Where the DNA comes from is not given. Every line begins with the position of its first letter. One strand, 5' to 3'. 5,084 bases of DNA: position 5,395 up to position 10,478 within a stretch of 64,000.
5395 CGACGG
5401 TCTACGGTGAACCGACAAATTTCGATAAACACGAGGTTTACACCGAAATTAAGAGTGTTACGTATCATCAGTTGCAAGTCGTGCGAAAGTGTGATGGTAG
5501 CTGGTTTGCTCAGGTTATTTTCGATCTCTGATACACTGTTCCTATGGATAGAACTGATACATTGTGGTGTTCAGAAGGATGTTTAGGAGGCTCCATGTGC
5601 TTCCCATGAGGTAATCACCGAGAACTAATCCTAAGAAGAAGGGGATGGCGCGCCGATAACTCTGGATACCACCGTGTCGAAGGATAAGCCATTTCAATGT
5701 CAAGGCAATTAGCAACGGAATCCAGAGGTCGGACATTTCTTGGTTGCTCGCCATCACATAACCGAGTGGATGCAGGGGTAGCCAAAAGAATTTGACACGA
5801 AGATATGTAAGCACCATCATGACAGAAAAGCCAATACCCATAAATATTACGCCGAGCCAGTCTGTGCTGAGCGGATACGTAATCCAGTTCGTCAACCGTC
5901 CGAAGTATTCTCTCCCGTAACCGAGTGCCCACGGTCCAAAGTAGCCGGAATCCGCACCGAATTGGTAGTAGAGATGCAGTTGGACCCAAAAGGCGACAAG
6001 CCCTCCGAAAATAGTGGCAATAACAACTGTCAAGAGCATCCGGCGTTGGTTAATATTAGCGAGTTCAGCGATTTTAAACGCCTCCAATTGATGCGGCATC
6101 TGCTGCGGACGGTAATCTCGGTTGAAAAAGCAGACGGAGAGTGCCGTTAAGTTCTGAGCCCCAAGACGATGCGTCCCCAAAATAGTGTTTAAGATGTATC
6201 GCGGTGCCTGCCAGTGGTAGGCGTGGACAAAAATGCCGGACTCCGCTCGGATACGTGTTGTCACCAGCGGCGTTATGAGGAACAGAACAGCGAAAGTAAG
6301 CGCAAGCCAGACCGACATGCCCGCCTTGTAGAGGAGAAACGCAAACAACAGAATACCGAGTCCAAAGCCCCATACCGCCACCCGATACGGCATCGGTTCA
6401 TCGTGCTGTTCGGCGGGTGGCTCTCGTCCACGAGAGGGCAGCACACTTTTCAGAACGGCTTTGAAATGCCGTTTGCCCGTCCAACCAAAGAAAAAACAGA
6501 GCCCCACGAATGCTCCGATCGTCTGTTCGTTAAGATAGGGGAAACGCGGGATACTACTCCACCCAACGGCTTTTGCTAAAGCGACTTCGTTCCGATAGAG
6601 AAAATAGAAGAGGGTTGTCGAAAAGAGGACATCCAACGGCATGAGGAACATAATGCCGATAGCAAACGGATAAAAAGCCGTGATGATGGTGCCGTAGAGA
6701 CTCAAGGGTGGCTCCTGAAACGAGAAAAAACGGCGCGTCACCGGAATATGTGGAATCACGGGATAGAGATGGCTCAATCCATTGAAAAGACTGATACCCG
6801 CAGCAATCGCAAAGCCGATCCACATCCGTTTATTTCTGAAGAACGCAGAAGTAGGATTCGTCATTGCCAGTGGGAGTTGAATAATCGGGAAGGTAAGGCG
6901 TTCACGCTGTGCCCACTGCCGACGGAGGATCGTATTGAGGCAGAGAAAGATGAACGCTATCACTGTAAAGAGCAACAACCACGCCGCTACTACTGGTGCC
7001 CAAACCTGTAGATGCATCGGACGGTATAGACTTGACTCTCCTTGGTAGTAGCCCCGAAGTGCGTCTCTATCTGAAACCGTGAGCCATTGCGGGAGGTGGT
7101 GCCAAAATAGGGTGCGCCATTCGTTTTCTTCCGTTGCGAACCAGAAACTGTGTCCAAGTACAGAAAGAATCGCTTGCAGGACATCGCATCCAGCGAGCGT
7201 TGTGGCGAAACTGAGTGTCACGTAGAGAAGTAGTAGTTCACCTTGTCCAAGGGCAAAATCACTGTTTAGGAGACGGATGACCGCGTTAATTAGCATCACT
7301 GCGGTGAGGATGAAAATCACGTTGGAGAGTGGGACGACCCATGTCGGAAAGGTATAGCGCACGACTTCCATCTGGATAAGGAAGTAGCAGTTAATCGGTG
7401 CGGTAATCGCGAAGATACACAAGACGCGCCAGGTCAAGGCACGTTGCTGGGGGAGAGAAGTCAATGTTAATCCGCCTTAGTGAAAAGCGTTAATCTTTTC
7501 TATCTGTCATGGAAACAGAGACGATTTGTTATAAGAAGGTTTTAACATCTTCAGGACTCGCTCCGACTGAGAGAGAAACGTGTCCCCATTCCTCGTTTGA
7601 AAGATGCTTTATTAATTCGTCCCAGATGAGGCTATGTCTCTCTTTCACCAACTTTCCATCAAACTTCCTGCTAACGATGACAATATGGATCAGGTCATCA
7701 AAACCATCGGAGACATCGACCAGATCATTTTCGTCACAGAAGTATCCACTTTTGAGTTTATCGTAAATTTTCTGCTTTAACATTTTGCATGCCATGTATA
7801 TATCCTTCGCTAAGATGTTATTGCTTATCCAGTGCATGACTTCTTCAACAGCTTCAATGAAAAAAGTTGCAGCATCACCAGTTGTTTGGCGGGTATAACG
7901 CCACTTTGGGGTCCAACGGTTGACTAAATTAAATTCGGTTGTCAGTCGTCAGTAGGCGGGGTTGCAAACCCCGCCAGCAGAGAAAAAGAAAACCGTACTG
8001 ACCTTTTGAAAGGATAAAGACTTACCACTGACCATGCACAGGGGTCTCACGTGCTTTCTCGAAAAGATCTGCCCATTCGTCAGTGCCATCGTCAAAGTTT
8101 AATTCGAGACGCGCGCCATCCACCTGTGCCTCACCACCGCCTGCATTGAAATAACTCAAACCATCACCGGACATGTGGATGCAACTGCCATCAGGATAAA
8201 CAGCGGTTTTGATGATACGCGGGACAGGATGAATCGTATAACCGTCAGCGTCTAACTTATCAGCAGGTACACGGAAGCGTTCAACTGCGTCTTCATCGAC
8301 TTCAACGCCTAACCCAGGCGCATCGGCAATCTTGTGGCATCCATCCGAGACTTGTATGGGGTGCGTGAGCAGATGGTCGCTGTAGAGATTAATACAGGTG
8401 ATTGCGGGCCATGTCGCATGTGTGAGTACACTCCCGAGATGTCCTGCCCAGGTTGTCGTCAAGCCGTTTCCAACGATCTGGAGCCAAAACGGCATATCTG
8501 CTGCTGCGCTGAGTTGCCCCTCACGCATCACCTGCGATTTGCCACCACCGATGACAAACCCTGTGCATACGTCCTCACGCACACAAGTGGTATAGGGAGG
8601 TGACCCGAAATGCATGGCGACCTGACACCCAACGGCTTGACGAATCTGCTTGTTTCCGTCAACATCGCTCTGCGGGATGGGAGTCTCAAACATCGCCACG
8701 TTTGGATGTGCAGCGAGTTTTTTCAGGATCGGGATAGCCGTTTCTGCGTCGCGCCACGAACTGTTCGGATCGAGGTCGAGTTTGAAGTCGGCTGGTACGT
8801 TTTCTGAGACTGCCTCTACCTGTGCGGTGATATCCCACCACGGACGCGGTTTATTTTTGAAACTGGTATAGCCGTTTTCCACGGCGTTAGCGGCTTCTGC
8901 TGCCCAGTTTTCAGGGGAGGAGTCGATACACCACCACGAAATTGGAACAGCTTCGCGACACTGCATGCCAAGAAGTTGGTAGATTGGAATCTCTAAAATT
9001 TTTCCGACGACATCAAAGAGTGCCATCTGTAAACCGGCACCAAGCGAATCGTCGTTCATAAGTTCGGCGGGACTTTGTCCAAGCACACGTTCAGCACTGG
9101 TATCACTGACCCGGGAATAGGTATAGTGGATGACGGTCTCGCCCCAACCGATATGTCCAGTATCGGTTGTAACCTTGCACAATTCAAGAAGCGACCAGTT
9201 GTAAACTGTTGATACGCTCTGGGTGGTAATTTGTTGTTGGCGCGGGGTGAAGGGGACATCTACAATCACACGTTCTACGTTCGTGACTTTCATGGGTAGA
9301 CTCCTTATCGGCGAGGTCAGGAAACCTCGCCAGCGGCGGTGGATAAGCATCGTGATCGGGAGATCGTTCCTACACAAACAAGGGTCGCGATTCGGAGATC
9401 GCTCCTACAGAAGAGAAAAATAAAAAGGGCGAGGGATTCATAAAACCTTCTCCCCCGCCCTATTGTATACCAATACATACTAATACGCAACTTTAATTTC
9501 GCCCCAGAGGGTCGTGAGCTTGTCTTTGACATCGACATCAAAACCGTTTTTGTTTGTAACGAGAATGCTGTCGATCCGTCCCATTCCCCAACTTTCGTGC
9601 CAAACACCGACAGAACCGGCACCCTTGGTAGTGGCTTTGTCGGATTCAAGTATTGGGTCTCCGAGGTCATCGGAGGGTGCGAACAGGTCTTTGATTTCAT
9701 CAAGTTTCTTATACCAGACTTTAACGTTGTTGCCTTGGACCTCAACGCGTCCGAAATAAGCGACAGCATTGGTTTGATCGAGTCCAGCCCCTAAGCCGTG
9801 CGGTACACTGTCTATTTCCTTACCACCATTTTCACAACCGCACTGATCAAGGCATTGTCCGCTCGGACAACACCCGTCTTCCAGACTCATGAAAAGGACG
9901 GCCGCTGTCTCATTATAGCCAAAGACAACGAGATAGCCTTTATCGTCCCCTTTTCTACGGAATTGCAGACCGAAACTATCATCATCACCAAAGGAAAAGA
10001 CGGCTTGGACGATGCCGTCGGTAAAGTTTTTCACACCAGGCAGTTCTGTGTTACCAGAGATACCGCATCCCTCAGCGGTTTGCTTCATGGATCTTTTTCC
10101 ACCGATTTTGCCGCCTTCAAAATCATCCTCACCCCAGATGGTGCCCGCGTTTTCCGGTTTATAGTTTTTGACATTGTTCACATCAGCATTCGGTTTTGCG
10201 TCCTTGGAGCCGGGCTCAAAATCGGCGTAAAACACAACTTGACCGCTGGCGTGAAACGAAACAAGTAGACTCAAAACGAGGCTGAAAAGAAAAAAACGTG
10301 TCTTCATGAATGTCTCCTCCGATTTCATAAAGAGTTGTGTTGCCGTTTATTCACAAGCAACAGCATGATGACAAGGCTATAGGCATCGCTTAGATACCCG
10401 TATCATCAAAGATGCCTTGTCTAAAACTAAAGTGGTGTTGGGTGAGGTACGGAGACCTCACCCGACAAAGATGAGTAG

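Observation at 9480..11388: Tandem secreted paralogs with an invariant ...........(G/S)CENGG core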

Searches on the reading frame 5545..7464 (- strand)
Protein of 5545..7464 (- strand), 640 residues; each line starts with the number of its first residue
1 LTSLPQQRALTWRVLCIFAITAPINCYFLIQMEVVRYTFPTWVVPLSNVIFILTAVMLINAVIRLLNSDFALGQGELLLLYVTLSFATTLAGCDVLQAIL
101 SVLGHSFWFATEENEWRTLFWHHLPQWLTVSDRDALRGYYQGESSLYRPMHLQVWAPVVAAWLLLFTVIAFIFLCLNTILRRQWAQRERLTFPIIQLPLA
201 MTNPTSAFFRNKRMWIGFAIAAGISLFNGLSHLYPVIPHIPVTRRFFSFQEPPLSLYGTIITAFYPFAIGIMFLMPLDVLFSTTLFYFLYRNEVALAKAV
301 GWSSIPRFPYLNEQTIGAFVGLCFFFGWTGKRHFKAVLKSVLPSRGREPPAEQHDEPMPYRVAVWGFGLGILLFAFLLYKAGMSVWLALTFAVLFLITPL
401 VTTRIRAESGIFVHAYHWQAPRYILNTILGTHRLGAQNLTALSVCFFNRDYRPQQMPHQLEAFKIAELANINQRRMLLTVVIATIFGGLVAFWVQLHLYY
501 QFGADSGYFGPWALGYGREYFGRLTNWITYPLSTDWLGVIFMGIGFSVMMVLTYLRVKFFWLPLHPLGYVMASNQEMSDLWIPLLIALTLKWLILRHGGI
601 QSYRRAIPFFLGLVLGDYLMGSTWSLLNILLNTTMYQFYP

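Call 15: search_protein_families(library=pfam, proteins=[window:5545-7464:-], max_evalue=0.001)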
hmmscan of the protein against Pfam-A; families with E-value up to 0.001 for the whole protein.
window:5545-7464:- (640 aa): 2 families
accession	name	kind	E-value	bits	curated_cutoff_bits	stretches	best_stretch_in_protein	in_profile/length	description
PF20581.3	DUF6785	-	1e-151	506.3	25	1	11-503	1-498/498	Family of unknown function (DUF6785)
PF20580.3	DUF6784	-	5.4e-35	120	26.4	1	540-639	2-100/101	Domain of unknown function (DUF6784)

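Call 44: search_protein_families(library=ncbifam, proteins=[window:5545-7464:-], max_evalue=0.001)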
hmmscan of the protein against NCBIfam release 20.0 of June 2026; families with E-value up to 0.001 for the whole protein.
window:5545-7464:- (640 aa): 0 families

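Call 57: search_solved_structures(query=window:5545-7464:-, max_evalue=1)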
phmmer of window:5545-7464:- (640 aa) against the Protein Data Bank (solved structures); distinct sequences matched with E-value up to 1: 0.

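Call 83: predict_structure(protein=window:5545-7464:-)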
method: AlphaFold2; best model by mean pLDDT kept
length: 640 residues; sequences in the alignment: 1
mean_pLDDT: 44.7   pTM: 0.27
mean pLDDT of the five models: 44.7, 43.3, 38.8, 38.7, 38.1
residues with pLDDT >= 90: 0; 70-90: 20; 50-70: 155; < 50: 465
segments of 3 or more residues with pLDDT < 50: 4-9, 12-44, 68-72, 94-99, 101-126, 139-155, 184-311, 327-333, 341-358, 399-481, 490-492, 494-572, 606-610, 614-620, 622-630, 632-640
pLDDT, mean of each block of 10 residues (from residue 1): 46 45 42 36 44 54 49 54 54 48 44 40 46 53 42 49 58 57 47 35 39 43 43 34 30 34 39 38 40 38 38 54 52 50 38 40 65 74 70 62 34 28 35 35 32 37 42 44 50 46 37 36 36 40 45 41 42 48 58 54 47 47 46 40
secondary structure, 60 per line:
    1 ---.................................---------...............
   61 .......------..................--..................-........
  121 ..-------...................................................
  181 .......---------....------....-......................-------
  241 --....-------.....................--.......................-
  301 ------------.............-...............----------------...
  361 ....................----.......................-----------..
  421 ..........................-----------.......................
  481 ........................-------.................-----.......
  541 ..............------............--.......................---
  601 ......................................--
elements in order (helices of 4 or more, strands of 3 or more residues): H4-36 H46-67 H74-91 H94-111 H113-122 H130-187 H197-200 H207-210 H212-233 H243-246 H254-274 H277-299 H313-325 H327-341 H358-380 H385-407 H419-446 H458-504 H512-528 H534-554 H561-572 H575-597 H601-638

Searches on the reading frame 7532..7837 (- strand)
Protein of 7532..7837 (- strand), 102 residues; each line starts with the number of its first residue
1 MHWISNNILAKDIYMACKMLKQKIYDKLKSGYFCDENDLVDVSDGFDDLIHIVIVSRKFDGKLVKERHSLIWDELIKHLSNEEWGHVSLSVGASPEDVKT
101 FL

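Call 15: search_protein_families(library=pfam, proteins=[window:7532-7837:-], max_evalue=0.001)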
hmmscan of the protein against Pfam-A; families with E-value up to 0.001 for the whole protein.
window:7532-7837:- (102 aa): 0 families

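Call 44: search_protein_families(library=ncbifam, proteins=[window:7532-7837:-], max_evalue=0.001)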
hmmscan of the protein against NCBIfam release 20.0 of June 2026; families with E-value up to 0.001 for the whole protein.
window:7532-7837:- (102 aa): 1 family
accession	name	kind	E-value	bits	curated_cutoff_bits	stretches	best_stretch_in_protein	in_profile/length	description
NF008638.0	PRK11628.1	equivalog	0.00035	20.7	137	1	19-81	2-70/105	transcriptional regulator BolA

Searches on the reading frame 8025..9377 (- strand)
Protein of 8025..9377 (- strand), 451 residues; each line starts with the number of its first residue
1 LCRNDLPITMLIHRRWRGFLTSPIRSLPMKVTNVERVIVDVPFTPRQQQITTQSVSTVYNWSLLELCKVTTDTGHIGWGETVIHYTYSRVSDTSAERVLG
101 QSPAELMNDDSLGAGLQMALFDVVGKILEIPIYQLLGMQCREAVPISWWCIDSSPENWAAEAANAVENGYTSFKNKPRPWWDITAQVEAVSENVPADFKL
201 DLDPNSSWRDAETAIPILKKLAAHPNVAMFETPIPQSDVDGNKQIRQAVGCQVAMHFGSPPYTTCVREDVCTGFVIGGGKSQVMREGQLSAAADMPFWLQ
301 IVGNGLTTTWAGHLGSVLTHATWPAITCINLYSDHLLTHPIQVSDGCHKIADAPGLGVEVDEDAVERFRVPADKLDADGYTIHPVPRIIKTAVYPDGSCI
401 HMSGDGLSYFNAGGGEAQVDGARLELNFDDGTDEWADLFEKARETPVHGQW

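Call 15: search_protein_families(library=pfam, proteins=[window:8025-9377:-], max_evalue=0.001)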
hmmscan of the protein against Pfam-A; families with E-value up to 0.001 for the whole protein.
window:8025-9377:- (451 aa): 2 families
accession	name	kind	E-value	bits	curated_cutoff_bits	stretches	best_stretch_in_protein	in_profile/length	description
PF13378.12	MR_MLE_C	-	7.9e-25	88.3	29.4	1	159-364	3-219/219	Enolase C-terminal domain-like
PF02746.21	MR_MLE_N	-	2.2e-05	25.1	22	0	68-137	32-117/117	Mandelate racemase / muconate lactonizing enzyme, N-terminal domain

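Call 44: search_protein_families(library=ncbifam, proteins=[window:8025-9296:-], max_evalue=0.001)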
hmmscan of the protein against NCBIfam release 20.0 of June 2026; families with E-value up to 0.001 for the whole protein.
window:8025-9296:- (424 aa): 13 families
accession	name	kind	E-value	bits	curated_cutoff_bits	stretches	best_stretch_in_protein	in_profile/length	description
TIGR02534.1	mucon_cyclo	subfamily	3.5e-23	82.3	334.95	1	87-342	101-366/368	muconate/chloromuconate family cycloisomerase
NF010624.0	PRK14017.1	equivalog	1.9e-19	70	311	1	39-162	17-159/382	galactonate dehydratase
NF040790.2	glucon_galact_dh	equivalog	3.7e-19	68.8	750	1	88-228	96-247/390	bifunctional D-gluconate/D-galactonate dehydratase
NF040866.1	AraD_Arch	equivalog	1.4e-14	53.9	650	1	87-343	105-371/372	arabinonate dehydratase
NF043051.1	ManoateDhtManD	equivalog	3.5e-12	45.8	550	1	87-147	87-147/403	D-mannonate dehydratase ManD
NF011654.0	PRK15072.1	subfamily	6.9e-10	38.4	430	1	87-146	87-146/404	D-galactonate dehydratase family protein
NF043002.1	HProlDhtase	equivalog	9.8e-09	34.5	500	1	86-187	102-204/366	cis-3-hydroxy-L-proline dehydratase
NF047820.1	TalGalacDh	equivalog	1.1e-07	31.1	500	1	87-227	109-251/371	L-talarate/galactarate dehydratase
TIGR03247.1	glucar-dehydr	equivalog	2.9e-07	29.6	828.7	0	306-340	370-404/441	glucarate dehydratase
NF041118.1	A_G_epim_Thtga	equivalog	5e-07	29.2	500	1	78-227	90-238/341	L-Ala-D/L-Glu epimerase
TIGR01928.1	menC_lowGC_arch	equivalog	1.6e-05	24.1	200.65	1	77-227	83-228/325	o-succinylbenzoate synthase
NF011968.0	PRK15440.1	equivalog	5e-05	22.3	393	0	88-223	128-260/395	L-rhamnonate dehydratase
NF011708.0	PRK15129.1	equivalog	0.00062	18.9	343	1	89-211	91-209/321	L-Ala-D/L-Glu epimerase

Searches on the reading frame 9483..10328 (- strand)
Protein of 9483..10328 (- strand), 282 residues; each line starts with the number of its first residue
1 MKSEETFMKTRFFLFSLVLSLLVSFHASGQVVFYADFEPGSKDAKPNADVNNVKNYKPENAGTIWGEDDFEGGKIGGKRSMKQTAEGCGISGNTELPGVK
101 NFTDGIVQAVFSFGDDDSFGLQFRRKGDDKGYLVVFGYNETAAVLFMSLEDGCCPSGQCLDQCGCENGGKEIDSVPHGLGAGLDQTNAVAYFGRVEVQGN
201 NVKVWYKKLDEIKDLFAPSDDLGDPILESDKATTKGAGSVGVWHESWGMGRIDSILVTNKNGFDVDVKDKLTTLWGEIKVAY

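Call 4: search_protein_families(library=pfam, proteins=[window:9483-10328:-], max_evalue=10)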
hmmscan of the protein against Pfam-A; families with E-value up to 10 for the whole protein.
window:9483-10328:- (282 aa): 1 family
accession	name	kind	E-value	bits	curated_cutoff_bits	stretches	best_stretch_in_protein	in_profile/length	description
PF08513.17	LisH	-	0.12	12.9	21.6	1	132-146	10-24/27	LisH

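Call 5: search_protein_families(library=ncbifam, proteins=[window:9483-10328:-], max_evalue=10)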
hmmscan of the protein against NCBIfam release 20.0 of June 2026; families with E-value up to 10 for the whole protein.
window:9483-10328:- (282 aa): 0 families
